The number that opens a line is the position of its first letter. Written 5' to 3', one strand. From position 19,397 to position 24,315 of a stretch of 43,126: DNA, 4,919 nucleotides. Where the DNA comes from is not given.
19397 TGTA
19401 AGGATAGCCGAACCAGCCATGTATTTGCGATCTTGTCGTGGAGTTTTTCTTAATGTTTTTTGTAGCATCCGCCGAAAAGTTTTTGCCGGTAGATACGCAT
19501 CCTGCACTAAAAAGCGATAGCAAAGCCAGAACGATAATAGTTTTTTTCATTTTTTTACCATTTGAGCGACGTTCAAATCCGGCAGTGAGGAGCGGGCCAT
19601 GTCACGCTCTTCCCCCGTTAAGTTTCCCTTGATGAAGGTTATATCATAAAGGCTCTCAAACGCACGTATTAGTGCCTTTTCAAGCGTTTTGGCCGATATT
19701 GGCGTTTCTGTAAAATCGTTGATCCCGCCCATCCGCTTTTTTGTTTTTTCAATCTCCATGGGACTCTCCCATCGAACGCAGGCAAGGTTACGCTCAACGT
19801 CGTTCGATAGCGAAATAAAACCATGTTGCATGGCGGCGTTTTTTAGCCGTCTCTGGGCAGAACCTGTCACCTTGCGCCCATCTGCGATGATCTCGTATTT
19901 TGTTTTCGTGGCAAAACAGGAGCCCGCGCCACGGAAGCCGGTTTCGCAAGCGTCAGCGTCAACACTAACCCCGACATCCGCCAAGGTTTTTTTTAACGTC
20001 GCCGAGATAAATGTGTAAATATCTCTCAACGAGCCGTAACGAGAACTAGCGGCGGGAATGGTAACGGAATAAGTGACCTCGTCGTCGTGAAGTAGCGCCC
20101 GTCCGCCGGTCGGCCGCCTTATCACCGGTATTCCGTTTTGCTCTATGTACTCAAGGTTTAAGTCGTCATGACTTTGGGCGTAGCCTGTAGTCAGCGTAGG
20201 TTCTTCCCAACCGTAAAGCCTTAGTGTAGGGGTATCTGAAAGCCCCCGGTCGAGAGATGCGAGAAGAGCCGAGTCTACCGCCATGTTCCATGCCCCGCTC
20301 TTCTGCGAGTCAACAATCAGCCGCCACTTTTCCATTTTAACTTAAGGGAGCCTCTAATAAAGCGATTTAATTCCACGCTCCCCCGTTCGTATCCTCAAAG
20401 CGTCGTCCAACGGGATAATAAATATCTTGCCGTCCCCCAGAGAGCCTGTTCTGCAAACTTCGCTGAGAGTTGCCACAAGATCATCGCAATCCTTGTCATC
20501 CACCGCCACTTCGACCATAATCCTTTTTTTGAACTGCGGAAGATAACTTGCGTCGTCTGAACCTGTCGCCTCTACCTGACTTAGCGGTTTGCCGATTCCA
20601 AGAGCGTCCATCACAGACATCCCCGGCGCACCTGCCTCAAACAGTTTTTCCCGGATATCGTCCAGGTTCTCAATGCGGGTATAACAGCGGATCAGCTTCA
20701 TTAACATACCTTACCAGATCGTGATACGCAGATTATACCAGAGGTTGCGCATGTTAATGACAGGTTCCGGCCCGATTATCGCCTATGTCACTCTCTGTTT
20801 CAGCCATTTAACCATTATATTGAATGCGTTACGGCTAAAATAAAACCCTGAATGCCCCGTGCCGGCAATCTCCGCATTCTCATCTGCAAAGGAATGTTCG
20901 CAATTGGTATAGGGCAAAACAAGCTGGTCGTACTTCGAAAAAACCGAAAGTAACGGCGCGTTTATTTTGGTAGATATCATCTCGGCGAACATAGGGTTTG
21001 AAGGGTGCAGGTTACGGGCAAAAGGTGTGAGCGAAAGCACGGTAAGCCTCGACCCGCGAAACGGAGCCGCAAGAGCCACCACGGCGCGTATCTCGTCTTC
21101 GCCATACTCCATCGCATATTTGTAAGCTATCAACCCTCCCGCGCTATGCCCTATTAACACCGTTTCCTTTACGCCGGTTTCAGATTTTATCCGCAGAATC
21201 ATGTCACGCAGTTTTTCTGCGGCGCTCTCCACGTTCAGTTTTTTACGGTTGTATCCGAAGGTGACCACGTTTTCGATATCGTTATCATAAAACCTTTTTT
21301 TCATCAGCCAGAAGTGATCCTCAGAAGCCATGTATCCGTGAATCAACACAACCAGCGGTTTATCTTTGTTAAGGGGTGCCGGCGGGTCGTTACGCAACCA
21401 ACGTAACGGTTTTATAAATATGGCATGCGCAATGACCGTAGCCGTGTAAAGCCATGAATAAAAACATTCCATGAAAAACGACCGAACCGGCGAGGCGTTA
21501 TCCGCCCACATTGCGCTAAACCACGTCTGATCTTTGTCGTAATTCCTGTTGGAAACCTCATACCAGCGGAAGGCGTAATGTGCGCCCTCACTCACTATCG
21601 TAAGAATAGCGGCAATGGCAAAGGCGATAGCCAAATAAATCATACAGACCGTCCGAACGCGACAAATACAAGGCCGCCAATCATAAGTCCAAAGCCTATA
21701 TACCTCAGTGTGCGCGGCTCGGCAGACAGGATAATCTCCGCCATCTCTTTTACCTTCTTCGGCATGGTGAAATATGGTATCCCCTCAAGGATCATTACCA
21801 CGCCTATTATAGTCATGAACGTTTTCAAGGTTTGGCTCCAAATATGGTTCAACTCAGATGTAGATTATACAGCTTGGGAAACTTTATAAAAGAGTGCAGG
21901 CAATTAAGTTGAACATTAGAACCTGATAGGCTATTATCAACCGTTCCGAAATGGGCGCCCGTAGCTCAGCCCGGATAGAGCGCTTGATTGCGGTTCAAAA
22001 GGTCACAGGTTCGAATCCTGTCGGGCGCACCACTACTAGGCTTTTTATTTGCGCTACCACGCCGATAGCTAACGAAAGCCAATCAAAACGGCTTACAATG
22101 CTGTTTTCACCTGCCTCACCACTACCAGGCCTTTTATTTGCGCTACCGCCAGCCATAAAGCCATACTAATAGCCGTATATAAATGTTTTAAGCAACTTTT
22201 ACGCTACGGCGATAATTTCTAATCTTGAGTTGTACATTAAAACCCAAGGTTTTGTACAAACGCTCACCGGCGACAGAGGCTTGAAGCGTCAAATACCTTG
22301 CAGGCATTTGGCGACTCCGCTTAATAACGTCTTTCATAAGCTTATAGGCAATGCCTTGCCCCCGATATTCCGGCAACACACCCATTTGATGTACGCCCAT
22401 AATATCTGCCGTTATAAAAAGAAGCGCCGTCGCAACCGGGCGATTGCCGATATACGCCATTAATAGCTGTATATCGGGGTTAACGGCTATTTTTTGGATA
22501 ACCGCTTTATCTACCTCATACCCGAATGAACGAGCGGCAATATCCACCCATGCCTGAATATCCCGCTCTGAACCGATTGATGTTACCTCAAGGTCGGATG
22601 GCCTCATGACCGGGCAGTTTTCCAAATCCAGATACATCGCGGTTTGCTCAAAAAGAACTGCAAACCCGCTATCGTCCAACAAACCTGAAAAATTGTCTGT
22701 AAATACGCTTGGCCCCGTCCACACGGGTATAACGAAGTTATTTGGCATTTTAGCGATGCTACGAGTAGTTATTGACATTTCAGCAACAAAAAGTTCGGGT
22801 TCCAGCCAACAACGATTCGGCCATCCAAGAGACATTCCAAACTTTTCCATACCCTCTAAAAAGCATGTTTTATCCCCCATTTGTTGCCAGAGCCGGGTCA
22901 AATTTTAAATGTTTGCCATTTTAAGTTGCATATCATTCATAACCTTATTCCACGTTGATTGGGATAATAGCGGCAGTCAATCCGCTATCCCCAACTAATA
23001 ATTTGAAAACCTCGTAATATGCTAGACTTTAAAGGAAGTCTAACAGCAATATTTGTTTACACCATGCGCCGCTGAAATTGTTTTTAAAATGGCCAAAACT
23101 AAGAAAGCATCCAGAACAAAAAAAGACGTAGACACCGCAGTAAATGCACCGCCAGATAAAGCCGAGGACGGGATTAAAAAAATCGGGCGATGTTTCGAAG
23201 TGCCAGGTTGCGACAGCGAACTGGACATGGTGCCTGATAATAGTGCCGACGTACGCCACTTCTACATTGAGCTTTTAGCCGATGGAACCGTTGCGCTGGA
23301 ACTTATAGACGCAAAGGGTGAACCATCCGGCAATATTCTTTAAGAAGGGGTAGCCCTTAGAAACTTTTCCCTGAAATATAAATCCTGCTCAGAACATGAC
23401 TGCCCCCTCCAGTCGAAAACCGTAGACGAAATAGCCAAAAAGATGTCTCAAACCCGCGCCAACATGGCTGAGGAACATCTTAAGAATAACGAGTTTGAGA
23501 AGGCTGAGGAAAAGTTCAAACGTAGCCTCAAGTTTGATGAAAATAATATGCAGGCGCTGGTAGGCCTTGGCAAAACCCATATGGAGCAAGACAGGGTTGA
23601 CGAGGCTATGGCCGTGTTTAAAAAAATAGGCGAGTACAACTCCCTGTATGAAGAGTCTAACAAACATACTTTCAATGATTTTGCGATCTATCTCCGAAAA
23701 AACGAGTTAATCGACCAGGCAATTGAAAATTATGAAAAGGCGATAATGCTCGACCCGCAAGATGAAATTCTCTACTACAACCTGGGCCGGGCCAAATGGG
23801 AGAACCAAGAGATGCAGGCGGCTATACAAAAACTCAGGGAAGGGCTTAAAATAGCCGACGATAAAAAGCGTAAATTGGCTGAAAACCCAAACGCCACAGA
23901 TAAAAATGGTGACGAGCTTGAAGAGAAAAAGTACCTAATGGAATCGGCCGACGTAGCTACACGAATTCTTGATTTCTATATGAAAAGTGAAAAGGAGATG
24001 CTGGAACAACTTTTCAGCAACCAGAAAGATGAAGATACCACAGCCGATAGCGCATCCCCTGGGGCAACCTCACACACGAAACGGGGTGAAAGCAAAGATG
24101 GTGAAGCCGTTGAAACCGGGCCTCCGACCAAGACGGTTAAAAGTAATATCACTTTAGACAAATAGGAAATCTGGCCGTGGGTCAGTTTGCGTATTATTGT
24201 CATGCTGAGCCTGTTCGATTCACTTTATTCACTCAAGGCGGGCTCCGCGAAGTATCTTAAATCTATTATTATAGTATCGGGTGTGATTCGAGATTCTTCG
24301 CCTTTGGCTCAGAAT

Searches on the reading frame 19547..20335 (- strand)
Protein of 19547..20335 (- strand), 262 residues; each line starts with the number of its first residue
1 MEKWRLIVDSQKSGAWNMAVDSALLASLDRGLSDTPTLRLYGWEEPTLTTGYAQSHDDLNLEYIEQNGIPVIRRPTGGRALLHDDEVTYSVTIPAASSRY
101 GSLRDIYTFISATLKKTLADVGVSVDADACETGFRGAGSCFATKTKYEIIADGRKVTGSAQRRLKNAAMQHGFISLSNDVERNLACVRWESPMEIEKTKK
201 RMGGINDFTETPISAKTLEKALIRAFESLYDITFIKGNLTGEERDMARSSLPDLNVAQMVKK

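Call 11: search_protein_families(library=pfam, proteins=[window:19547-20335:-], max_evalue=0.001)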
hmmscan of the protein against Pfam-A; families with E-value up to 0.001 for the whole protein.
window:19547-20335:- (262 aa): 2 families
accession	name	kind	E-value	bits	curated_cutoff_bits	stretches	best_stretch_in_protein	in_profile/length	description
PF21948.1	LplA-B_cat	-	2e-32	113.2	27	1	15-227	3-200/200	Lipoyl protein ligase A/B catalytic domain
PF03099.24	BPL_LplA_LipB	-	5.6e-14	52.6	21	1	57-177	14-131/133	Biotin/lipoate A/B protein ligase family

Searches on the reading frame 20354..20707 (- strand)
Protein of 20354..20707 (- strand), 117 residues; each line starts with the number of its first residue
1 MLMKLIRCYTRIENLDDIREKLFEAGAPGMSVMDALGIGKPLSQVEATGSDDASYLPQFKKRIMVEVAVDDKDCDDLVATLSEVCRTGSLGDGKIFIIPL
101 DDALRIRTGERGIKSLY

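Call 11: search_protein_families(library=pfam, proteins=[window:20354-20707:-], max_evalue=0.001)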
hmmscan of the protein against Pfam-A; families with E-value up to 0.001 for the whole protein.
window:20354-20707:- (117 aa): 1 family
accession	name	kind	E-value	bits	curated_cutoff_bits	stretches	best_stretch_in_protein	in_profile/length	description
PF00543.27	P-II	-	1.3e-19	70.8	25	1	3-110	1-102/102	Nitrogen regulatory protein P-II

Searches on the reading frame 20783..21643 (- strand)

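Call 11: search_protein_families(library=pfam, proteins=[window:20783-21643:-], max_evalue=0.001)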
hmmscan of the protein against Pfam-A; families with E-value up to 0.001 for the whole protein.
window:20783-21643:- (286 aa): 8 families
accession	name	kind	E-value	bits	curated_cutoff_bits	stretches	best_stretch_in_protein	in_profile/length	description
PF00561.26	Abhydrolase_1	-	1.2e-10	41.9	25.8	1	96-221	1-125/245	alpha/beta hydrolase fold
PF06028.17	DUF915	-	4.8e-10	39.7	22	1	121-201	64-149/255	Alpha/beta hydrolase of unknown function (DUF915)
PF12146.15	Hydrolase_4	-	1.4e-07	31.5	27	1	95-210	4-124/239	Serine aminopeptidase, S33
PF12697.13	Abhydrolase_6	-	3.3e-07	31.7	26.3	1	98-215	1-111/217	Alpha/beta hydrolase family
PF07819.20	PGAP1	-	1.2e-05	25.6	24.3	1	141-201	68-135/233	PGAP1-like alpha/beta domain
PF05057.20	DUF676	-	1.4e-05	25.2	20.3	1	94-182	4-100/217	Putative serine esterase (DUF676)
PF01674.24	Lipase_2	-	7.8e-05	22.7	20.3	1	98-177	4-93/219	Lipase (class 2)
PF05990.18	DUF900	-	0.00094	19.1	20.5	0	128-175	63-110/232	Alpha/beta hydrolase of unknown function (DUF900)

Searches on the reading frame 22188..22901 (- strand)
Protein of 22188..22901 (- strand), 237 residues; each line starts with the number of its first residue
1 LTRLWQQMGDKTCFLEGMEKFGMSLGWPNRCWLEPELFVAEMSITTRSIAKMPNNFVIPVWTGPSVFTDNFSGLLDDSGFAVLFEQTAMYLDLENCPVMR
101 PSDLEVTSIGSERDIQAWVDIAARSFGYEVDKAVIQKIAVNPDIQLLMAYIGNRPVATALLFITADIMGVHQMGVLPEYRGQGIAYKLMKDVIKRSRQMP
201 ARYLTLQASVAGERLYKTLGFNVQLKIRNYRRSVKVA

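Call 11: search_protein_families(library=pfam, proteins=[window:22188-22901:-], max_evalue=0.001)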
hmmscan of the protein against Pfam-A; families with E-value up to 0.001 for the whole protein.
window:22188-22901:- (237 aa): 7 families
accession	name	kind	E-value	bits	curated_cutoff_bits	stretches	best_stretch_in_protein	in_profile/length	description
PF00583.31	Acetyltransf_1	-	1e-11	45.6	20.7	1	131-221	17-116/116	Acetyltransferase (GNAT) family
PF13673.13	Acetyltransf_10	-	2.7e-11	44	23.6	1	125-223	12-109/128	Acetyltransferase (GNAT) domain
PF13508.13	Acetyltransf_7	-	1.1e-10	42.2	27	1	145-222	4-83/84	Acetyltransferase (GNAT) domain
PF13527.13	Acetyltransf_9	-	1.2e-06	29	25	1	152-222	49-125/127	Acetyltransferase (GNAT) domain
PF13480.13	Acetyltransf_6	-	3.8e-05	24.3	22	1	125-206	53-134/143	Acetyltransferase (GNAT) domain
PF08445.16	FR47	-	0.00028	21.3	22.1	0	166-224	20-80/86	FR47-like protein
PF17013.11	Acetyltransf_15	-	0.00081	19.3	35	0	164-196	69-101/210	Putative acetyl-transferase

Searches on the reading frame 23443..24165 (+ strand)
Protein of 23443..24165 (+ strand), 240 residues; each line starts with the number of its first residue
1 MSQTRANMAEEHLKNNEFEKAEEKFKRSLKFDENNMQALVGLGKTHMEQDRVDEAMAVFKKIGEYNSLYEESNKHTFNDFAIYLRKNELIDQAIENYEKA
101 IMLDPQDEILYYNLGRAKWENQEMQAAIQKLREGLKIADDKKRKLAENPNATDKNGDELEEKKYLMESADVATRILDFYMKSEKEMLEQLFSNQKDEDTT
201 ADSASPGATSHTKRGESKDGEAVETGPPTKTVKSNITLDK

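Call 11: search_protein_families(library=pfam, proteins=[window:23443-24165:+], max_evalue=0.001)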
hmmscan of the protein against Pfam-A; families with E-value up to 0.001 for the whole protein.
window:23443-24165:+ (240 aa): 13 families
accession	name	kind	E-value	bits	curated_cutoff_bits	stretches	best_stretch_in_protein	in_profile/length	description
PF13414.12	TPR_11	-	3.3e-15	55.9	26.8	1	90-121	10-41/42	TPR repeat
PF13432.12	TPR_16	-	4.1e-15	56.3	32.7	2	79-138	2-61/65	Tetratricopeptide repeat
PF07719.23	TPR_2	-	4.7e-15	54.8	27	0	7-35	6-34/34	Tetratricopeptide repeat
PF00515.34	TPR_1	-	4.9e-14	51.9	27.8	1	6-35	5-34/34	Tetratricopeptide repeat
PF14559.12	TPR_19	-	1.2e-13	51.6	25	2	13-65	2-54/68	Tetratricopeptide repeat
PF13181.12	TPR_8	-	8.1e-11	41.6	25.7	0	85-107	12-34/34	Tetratricopeptide repeat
PF13428.12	TPR_14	-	3e-09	37.1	23.5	0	81-117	8-44/44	Tetratricopeptide repeat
PF13424.12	TPR_12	-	5.3e-08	33.4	30.1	0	78-138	7-75/77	Tetratricopeptide repeat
PF13176.12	TPR_7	-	7.2e-07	29.3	27.9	0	38-61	1-24/36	Tetratricopeptide repeat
PF13431.12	TPR_17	-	1.2e-06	28.8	24.4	0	97-117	2-22/34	Tetratricopeptide repeat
PF12895.13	ANAPC3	-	1.6e-05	25.5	27.2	0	9-61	30-81/82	Anaphase-promoting complex, cyclosome, subunit 3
PF23914.1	TPR_CcmH_CycH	-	4.8e-05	23.7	42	0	15-63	100-148/158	Cytochrome c-type biogenesis protein H TPR domain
PF24575.1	TPR_Slam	-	0.00011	23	35.2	1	81-129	54-102/104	Surface lipoprotein assembly modifier, N-terminal TPR repeats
